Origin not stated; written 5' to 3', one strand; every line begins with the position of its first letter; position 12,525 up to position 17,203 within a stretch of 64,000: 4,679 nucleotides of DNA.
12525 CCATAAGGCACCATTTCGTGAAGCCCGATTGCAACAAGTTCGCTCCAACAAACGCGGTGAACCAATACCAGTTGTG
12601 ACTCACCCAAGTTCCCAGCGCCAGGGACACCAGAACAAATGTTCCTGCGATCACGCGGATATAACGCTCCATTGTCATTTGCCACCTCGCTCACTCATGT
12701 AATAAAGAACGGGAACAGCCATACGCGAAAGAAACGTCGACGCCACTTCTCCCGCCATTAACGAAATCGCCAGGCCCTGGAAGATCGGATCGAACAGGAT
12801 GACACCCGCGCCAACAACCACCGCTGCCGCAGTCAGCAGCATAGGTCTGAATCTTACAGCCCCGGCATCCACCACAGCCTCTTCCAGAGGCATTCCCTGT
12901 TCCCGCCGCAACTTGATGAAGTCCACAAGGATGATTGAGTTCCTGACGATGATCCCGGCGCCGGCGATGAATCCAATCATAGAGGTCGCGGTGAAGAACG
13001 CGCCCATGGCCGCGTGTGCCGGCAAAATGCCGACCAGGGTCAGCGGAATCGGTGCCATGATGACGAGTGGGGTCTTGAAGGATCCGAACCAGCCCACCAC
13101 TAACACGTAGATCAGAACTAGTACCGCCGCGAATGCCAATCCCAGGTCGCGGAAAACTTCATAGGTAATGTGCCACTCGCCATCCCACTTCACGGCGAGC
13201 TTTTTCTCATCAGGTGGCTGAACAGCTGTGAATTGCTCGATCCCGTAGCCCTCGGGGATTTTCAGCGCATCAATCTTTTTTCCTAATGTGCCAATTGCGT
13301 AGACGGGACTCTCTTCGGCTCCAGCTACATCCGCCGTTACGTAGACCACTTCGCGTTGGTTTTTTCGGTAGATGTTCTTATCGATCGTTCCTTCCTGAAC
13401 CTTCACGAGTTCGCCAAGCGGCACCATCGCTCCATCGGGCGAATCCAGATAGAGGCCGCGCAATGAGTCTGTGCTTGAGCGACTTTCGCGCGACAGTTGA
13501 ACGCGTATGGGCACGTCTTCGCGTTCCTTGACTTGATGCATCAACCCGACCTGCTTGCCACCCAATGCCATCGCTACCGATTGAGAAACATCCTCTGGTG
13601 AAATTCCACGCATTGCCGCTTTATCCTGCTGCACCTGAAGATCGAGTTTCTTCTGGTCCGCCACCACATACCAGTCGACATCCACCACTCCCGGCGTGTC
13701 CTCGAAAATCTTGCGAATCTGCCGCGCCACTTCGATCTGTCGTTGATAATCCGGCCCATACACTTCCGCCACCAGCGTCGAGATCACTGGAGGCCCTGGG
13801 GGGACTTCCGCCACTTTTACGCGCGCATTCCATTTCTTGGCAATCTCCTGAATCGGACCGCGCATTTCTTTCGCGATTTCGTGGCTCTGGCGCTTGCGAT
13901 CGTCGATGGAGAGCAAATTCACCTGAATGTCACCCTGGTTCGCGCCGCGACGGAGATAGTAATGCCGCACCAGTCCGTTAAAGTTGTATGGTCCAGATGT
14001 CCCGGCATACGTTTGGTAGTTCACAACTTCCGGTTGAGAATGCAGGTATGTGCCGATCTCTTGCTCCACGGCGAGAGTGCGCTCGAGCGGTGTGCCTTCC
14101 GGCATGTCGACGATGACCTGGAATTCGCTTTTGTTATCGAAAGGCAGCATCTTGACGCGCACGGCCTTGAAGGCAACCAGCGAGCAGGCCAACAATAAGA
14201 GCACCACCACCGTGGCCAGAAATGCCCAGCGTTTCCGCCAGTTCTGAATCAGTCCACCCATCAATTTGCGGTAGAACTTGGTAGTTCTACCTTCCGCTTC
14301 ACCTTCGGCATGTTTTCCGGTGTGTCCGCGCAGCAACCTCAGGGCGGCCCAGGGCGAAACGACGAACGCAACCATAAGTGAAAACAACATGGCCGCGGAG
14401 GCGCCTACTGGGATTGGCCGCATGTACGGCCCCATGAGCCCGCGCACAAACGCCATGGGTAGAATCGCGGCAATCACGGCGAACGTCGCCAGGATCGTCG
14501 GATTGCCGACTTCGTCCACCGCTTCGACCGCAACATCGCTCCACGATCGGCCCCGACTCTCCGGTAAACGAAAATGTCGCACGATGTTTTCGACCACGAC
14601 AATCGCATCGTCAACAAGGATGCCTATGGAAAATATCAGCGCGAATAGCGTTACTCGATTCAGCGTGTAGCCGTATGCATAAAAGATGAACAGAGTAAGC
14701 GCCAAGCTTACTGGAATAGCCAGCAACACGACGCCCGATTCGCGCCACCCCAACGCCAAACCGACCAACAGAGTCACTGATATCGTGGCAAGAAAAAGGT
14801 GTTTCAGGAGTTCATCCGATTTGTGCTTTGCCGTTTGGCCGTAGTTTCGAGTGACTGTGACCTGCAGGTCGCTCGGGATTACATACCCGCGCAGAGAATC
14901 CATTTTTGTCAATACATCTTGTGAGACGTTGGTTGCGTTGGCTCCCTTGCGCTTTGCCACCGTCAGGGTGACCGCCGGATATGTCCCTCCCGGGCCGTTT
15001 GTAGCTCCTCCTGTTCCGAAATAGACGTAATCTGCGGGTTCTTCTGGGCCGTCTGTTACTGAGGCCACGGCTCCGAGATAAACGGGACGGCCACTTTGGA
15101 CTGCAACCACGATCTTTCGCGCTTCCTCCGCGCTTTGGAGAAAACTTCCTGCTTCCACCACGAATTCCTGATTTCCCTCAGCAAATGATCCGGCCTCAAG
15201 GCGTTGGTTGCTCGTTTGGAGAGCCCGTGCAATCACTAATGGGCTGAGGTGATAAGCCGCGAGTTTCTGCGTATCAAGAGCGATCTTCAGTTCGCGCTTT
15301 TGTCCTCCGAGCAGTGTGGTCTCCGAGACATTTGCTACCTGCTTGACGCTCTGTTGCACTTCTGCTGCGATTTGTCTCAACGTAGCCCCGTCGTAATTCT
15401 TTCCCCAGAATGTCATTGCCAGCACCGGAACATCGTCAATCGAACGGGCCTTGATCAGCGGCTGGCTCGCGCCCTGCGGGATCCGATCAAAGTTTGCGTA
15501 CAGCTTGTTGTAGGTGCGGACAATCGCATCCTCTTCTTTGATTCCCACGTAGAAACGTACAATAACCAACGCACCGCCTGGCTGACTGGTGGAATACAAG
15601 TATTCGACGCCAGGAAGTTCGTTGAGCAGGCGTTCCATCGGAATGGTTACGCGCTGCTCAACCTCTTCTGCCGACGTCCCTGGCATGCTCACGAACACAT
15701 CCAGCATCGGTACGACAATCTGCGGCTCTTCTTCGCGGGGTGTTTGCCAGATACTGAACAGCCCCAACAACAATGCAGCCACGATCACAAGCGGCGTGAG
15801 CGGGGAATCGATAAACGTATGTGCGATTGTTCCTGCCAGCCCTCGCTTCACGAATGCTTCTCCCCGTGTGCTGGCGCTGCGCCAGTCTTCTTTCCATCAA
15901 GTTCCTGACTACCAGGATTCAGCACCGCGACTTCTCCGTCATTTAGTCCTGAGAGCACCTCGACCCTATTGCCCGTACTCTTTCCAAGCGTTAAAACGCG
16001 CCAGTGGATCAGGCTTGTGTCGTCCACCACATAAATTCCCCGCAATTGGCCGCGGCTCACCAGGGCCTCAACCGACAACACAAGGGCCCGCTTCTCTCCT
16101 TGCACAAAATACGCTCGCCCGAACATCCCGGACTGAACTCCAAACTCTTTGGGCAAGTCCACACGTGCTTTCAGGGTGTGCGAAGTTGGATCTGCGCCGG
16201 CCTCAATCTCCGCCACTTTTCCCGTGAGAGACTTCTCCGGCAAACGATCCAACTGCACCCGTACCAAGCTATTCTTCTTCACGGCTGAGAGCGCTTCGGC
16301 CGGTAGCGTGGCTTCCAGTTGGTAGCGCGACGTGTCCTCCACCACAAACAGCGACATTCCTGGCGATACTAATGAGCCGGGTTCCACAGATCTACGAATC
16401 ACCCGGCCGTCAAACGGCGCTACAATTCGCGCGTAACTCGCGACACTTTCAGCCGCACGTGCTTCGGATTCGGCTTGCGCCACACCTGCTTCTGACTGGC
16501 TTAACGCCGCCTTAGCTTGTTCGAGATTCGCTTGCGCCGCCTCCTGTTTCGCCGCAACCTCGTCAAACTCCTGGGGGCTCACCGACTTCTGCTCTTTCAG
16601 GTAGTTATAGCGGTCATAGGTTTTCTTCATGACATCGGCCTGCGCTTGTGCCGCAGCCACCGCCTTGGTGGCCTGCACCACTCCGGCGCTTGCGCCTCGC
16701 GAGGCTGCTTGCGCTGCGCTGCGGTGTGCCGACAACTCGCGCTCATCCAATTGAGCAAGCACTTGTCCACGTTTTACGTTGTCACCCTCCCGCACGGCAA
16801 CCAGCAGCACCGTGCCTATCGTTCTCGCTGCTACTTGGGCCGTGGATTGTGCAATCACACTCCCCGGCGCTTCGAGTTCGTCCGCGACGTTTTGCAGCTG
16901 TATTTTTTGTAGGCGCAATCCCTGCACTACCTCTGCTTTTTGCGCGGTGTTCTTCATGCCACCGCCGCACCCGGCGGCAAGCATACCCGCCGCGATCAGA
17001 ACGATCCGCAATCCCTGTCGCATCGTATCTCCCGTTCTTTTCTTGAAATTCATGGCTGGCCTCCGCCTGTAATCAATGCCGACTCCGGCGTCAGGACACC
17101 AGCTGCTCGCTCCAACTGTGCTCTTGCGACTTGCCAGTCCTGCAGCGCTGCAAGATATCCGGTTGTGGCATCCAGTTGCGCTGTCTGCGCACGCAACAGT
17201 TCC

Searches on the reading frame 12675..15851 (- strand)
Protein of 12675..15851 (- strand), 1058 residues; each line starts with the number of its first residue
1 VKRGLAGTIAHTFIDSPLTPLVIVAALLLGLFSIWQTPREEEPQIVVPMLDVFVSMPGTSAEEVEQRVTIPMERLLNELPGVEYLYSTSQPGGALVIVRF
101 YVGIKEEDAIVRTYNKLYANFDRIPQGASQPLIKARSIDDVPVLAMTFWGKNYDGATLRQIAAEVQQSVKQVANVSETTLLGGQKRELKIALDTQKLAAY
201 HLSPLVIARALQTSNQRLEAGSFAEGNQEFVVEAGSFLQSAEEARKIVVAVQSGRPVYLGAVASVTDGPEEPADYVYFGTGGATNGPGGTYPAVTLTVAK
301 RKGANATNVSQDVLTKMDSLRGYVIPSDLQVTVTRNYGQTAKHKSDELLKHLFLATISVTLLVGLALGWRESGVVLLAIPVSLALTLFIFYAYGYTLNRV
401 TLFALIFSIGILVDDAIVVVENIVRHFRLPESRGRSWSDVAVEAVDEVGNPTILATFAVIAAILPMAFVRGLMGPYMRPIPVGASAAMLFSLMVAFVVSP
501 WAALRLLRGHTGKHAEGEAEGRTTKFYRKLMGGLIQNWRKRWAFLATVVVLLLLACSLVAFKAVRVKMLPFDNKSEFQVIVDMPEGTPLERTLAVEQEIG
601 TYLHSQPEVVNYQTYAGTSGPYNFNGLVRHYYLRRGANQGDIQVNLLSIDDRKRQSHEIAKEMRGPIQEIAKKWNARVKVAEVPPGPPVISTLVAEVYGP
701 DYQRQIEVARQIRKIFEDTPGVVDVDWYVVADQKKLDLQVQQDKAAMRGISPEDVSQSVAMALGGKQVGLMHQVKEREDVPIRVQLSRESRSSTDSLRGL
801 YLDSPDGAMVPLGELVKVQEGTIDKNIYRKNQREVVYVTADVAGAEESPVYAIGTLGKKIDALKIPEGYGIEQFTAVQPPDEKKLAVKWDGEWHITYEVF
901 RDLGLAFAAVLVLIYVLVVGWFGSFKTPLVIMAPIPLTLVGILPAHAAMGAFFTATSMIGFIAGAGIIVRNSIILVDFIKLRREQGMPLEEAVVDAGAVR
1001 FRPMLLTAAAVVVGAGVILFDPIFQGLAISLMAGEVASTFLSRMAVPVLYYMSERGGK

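Call 72: search_protein_families(library=pfam, proteins=[window:12675-15851:-], max_evalue=0.00001)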
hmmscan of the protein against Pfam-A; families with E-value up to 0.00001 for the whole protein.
window:12675-15851:- (1058 aa): 1 family
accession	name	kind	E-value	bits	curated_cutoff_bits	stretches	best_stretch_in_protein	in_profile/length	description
PF00873.25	ACR_tran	-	1.5e-165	553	28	1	10-1052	2-1019/1021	AcrB/AcrD/AcrF family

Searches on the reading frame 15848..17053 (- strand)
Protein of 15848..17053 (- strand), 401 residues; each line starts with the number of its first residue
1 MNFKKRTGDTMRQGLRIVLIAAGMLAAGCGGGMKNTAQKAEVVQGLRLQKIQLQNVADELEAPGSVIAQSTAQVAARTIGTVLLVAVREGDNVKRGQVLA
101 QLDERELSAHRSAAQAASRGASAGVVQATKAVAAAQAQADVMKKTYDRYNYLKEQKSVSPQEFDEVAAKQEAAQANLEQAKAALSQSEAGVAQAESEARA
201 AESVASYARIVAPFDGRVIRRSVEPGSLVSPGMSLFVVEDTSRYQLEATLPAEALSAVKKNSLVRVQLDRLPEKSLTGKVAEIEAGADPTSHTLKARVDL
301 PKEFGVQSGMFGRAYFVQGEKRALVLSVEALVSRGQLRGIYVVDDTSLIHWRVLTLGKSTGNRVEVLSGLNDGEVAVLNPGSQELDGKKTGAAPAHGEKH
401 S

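Call 72: search_protein_families(library=pfam, proteins=[window:15848-17053:-], max_evalue=0.00001)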
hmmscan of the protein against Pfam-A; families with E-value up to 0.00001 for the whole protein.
window:15848-17053:- (401 aa): 3 families
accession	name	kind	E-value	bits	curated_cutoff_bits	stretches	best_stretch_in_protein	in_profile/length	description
PF16576.10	HlyD_D23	-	7.4e-24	84.7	30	1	57-302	3-203/214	Barrel-sandwich domain of CusB or HlyD membrane-fusion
PF13437.12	HlyD_3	-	1.3e-21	77.8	22.2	1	210-303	2-96/106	HlyD family secretion protein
PF13533.13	Biotin_lipoyl_2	-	7.6e-06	26.1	29.8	0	73-103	2-32/32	Biotin-lipoyl like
